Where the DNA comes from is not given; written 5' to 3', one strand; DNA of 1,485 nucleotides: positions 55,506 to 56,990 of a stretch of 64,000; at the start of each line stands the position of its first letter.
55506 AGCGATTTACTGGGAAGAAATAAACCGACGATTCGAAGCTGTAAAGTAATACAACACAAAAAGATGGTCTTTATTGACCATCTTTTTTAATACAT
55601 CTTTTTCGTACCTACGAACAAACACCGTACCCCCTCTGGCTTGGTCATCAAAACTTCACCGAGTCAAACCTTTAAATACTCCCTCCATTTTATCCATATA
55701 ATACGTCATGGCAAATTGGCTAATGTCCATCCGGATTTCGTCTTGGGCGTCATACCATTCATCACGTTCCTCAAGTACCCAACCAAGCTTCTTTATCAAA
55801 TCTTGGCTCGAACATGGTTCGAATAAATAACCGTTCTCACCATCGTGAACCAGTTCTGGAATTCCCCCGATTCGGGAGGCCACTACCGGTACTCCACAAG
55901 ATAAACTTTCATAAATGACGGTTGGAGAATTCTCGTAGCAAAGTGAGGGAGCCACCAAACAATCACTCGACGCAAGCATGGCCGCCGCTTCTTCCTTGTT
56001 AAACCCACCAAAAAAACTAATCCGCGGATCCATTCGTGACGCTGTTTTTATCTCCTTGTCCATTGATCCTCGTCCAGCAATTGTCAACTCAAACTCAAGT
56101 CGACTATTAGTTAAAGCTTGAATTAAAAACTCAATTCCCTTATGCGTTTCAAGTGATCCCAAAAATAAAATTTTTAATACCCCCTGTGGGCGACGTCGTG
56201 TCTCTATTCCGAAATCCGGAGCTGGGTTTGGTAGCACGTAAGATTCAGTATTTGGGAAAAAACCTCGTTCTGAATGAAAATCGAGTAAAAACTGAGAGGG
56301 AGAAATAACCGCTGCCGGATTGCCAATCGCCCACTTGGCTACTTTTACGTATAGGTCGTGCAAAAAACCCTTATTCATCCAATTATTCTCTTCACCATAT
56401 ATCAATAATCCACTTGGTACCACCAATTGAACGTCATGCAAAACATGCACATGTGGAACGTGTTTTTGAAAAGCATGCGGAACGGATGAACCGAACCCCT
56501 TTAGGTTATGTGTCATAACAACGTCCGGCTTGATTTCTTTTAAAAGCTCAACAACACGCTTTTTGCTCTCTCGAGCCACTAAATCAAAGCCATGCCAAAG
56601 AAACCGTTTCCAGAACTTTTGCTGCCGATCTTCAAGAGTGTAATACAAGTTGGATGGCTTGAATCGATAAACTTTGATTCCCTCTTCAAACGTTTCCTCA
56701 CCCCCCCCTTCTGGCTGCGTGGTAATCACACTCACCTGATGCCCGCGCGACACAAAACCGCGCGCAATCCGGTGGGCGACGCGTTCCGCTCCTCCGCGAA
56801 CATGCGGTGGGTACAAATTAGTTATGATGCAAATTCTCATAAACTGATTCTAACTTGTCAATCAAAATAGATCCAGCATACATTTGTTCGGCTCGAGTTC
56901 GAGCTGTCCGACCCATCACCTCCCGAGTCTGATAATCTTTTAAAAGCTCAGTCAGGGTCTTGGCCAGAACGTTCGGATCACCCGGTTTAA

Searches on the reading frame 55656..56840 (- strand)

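Call 48: search_protein_families(library=pfam, proteins=[window:55656-56840:-])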
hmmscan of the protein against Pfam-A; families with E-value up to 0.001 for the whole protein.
window:55656-56840:- (394 aa): 7 families
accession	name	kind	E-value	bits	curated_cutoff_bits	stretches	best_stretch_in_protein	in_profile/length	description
PF13692.12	Glyco_trans_1_4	-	4e-30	105.4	27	1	223-357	3-141/142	Glycosyl transferases group 1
PF00534.26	Glycos_transf_1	-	4.2e-30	105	26.4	1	218-360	12-160/172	Glycosyl transferases group 1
PF13439.12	Glyco_transf_4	-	4.8e-21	76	28.5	1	16-206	2-165/170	Glycosyltransferase Family 4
PF13579.12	Glyco_trans_4_4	-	3.3e-18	67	29.7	1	16-205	1-157/158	Glycosyl transferase 4-like domain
PF13524.12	Glyco_trans_1_2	-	6.8e-05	23.3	25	1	237-362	3-118/144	Glycosyl transferase-like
PF13477.12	Glyco_trans_4_2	-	0.00016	22.3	23.4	0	23-118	14-88/139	Glycosyl transferase 4-like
PF20706.3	GT4-conflict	-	0.00045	19.8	26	0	206-372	179-357/385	Family 4 Glycosyltransferase in conflict systems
